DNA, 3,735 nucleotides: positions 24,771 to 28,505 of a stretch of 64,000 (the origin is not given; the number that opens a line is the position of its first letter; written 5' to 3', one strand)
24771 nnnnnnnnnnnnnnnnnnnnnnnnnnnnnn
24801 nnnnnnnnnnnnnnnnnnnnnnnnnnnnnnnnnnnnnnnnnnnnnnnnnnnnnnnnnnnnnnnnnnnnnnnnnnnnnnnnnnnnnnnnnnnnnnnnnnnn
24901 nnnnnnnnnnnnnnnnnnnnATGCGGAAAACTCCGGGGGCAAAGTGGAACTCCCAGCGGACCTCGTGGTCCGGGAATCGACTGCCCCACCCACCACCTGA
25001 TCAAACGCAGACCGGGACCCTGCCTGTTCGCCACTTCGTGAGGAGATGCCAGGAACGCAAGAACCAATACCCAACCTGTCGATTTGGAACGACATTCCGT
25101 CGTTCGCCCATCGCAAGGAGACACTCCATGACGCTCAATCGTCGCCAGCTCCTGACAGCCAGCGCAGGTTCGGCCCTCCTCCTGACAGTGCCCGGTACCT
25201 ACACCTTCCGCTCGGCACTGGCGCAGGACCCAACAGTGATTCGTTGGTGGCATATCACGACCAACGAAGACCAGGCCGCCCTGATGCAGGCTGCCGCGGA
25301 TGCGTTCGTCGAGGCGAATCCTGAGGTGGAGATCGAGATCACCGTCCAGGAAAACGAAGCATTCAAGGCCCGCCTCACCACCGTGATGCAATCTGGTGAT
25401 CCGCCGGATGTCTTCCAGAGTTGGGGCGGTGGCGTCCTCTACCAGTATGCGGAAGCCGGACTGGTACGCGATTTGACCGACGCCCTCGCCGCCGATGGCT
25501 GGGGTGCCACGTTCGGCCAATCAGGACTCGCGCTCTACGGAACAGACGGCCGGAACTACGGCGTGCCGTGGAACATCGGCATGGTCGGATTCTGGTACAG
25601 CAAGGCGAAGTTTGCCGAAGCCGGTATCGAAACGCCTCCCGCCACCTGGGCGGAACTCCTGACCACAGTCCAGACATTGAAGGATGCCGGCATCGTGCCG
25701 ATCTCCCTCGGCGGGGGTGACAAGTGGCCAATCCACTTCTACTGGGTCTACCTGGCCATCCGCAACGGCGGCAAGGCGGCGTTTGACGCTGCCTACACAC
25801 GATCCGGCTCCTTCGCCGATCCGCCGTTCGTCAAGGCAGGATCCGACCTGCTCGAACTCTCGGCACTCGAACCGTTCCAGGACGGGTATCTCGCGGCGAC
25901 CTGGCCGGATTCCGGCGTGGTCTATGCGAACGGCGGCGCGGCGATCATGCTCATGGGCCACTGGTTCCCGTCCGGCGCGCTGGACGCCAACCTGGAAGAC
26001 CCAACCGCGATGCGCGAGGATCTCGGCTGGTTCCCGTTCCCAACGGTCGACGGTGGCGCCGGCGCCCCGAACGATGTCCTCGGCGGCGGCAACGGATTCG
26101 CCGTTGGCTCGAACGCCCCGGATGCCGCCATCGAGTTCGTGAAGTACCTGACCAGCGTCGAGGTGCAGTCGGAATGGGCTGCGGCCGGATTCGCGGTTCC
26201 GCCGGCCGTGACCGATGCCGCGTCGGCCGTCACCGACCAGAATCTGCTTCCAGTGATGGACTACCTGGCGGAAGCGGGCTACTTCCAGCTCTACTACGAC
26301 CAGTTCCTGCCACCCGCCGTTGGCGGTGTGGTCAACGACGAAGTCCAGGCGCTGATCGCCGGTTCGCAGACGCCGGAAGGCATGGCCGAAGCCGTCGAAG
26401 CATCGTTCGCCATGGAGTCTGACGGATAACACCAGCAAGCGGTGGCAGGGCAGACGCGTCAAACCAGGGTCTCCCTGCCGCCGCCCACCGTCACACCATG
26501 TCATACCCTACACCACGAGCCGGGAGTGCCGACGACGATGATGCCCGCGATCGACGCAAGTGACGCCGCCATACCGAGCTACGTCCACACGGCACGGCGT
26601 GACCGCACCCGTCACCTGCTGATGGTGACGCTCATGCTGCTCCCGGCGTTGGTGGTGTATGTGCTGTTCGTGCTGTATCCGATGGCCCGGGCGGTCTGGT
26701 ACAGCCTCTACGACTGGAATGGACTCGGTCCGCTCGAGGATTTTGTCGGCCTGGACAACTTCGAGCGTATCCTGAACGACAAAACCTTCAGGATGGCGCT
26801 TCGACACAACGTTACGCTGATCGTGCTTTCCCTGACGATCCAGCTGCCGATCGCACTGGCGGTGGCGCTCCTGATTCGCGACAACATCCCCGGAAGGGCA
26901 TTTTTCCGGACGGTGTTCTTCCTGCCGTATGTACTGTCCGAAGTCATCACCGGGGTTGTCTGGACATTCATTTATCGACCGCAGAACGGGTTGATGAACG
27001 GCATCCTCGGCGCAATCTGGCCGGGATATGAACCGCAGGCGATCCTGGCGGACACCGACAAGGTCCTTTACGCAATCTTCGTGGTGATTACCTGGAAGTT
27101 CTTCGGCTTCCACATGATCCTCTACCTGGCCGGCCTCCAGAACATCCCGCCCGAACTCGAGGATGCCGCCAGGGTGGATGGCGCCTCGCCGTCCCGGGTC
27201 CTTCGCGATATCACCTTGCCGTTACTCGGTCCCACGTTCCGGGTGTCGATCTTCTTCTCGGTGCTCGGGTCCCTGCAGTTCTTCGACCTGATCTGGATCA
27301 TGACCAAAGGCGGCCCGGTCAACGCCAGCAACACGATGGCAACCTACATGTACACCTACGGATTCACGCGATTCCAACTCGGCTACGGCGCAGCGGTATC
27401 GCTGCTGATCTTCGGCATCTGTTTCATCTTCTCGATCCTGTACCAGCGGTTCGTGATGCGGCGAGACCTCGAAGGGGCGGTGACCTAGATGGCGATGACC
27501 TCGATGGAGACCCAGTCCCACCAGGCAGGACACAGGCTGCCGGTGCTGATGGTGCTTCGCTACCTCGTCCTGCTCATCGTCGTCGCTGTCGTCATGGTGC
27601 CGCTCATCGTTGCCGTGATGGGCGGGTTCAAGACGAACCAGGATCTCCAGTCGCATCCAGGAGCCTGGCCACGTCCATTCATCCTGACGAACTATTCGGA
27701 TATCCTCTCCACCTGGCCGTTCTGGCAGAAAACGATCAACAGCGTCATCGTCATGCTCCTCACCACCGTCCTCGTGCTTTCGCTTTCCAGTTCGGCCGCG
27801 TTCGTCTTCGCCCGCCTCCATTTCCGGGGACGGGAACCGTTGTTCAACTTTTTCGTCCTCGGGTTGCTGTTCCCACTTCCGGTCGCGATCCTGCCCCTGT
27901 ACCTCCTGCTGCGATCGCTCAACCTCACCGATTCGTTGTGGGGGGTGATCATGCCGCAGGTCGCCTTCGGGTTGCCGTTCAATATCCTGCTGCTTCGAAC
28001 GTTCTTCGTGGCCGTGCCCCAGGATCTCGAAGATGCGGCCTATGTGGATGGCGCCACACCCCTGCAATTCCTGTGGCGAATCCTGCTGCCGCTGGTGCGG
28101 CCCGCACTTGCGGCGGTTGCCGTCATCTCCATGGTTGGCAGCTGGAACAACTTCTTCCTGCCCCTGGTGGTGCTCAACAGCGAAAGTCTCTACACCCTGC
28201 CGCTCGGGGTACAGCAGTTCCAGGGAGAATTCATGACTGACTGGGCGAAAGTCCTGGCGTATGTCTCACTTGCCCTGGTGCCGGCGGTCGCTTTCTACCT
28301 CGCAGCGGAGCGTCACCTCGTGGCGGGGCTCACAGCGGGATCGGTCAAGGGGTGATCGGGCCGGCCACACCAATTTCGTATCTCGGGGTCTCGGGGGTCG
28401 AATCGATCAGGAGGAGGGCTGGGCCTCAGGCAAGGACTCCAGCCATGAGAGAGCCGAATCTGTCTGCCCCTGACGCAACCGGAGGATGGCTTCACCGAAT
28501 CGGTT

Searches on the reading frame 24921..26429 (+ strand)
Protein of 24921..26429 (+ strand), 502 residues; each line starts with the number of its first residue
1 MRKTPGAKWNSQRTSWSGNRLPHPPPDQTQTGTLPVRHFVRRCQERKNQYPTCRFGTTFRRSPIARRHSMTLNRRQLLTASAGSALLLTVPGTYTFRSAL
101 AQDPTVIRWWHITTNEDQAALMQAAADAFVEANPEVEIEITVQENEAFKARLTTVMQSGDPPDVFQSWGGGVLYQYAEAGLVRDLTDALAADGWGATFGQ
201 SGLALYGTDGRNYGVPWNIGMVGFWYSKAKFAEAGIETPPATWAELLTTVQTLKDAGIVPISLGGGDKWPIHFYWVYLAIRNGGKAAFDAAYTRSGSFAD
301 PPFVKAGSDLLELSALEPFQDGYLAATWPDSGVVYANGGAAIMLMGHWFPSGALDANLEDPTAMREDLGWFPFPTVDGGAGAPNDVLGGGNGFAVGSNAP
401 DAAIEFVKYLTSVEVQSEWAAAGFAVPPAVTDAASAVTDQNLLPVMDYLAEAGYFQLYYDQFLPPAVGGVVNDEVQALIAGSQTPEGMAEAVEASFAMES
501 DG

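Call 15: search_protein_families(library=pfam, proteins=[window:24921-26429:+], max_evalue=0.001)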
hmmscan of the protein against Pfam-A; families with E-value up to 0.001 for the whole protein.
window:24921-26429:+ (502 aa): 4 families
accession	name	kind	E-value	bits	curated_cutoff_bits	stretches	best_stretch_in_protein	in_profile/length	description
PF01547.30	SBP_bac_1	-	3e-38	133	26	1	117-416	6-306/307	Bacterial extracellular solute-binding protein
PF13416.11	SBP_bac_8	-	1.3e-24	87.9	27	1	124-435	1-267/279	Bacterial extracellular solute-binding protein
PF13531.11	SBP_bac_11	-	7.4e-08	32.9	25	1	117-210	8-88/227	Bacterial extracellular solute-binding protein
PF13343.11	SBP_bac_6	-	5.2e-05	23.3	24.6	0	395-444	187-235/245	Bacterial extracellular solute-binding protein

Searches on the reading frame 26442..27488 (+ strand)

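Call 15: search_protein_families(library=pfam, proteins=[window:26442-27488:+], max_evalue=0.001)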
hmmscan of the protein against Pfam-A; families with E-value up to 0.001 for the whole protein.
window:26442-27488:+ (348 aa): 1 family
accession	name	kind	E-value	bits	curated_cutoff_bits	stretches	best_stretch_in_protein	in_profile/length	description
PF00528.27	BPD_transp_1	-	3.7e-13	50.1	26.4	1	135-339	2-180/184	Binding-protein-dependent transport system inner membrane component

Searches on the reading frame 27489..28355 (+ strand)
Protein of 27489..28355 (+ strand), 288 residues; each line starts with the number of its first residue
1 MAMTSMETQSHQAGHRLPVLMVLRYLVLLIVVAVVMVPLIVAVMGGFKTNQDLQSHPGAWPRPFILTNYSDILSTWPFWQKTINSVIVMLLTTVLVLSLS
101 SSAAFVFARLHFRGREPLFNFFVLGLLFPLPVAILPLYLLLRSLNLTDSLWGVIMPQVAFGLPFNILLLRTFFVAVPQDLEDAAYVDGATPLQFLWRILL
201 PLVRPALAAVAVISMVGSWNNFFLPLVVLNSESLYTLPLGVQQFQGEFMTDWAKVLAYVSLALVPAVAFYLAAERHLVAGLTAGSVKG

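Call 15: search_protein_families(library=pfam, proteins=[window:27489-28355:+], max_evalue=0.001)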
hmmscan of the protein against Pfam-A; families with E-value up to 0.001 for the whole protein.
window:27489-28355:+ (288 aa): 1 family
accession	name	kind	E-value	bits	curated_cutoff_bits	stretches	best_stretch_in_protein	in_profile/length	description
PF00528.27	BPD_transp_1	-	1.8e-17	64.1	26.4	1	103-272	4-174/184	Binding-protein-dependent transport system inner membrane component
